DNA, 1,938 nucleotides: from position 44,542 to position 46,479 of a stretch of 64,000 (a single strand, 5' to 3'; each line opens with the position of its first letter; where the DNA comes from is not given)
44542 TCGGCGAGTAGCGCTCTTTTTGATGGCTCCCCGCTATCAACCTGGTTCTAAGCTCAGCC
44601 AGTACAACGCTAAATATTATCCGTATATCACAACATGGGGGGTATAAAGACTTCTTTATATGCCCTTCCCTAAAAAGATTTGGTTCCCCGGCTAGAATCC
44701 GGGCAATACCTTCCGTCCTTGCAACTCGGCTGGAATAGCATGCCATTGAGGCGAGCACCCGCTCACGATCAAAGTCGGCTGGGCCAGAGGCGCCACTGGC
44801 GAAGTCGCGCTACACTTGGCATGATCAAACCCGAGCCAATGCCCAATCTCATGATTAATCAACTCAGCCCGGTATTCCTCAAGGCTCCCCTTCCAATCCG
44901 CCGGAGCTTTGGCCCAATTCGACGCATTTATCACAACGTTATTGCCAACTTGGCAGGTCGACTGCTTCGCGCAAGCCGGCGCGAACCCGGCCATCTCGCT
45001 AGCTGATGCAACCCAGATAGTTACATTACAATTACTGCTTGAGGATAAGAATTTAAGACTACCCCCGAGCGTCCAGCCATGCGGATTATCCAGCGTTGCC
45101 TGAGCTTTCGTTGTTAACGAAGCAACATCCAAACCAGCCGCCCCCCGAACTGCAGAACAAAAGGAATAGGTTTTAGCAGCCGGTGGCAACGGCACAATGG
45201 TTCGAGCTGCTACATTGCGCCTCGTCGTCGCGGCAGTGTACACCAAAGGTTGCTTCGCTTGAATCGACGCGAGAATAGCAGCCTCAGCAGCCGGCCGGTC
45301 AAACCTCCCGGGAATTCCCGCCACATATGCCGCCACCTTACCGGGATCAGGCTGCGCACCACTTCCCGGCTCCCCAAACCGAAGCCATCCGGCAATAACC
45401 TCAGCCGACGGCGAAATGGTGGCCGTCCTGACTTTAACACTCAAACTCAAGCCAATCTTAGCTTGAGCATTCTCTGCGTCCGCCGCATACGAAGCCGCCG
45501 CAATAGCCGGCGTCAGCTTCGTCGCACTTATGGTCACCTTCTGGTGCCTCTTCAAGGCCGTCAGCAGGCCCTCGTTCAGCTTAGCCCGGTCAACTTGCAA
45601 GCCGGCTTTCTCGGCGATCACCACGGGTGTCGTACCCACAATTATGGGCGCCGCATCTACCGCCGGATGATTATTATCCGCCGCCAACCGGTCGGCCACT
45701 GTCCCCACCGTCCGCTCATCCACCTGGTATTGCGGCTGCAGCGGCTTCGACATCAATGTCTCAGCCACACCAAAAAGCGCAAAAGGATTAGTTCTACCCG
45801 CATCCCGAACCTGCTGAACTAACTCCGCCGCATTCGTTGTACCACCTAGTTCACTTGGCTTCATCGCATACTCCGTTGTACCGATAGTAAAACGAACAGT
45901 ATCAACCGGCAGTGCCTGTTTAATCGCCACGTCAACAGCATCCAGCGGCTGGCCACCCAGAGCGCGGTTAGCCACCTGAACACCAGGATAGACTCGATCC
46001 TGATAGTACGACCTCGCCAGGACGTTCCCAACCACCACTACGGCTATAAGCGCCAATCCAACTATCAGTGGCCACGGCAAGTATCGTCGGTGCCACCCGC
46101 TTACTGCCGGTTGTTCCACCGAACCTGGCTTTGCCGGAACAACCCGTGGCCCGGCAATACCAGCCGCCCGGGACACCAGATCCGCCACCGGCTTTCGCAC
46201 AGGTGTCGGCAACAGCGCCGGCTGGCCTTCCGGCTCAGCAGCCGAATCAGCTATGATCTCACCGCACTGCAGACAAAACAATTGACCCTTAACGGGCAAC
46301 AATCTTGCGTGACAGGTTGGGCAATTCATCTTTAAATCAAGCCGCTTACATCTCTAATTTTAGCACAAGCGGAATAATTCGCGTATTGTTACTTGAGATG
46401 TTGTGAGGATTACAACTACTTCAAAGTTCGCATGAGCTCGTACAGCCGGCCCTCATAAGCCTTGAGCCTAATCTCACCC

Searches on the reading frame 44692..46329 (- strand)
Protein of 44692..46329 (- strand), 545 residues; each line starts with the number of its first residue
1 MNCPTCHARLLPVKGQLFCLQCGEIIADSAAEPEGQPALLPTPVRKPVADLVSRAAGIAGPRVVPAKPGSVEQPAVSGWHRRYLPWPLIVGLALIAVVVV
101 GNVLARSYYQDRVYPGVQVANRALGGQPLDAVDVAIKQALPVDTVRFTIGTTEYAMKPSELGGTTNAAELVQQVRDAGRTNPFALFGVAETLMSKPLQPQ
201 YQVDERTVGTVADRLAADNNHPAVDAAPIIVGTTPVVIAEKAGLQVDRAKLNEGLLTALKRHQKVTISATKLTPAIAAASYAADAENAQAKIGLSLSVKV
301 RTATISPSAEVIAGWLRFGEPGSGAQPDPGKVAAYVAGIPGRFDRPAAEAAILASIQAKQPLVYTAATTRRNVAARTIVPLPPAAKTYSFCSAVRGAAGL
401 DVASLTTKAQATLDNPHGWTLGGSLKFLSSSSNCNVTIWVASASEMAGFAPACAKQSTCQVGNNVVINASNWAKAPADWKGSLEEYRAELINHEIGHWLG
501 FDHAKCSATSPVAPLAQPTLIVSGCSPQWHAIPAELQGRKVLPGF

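Call 22: search_protein_families(library=pfam, proteins=[window:44692-46329:-], max_evalue=0.00001)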
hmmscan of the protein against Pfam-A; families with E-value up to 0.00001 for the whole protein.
window:44692-46329:- (545 aa): 2 families
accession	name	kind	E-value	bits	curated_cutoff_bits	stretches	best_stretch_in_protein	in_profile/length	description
PF11350.14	DUF3152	-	3.7e-17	63.1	25.1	1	404-522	52-177/206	Protein of unknown function (DUF3152)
PF12229.13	PG_binding_4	-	2.8e-09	37.6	22.1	1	155-265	2-114/117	Putative peptidoglycan binding domain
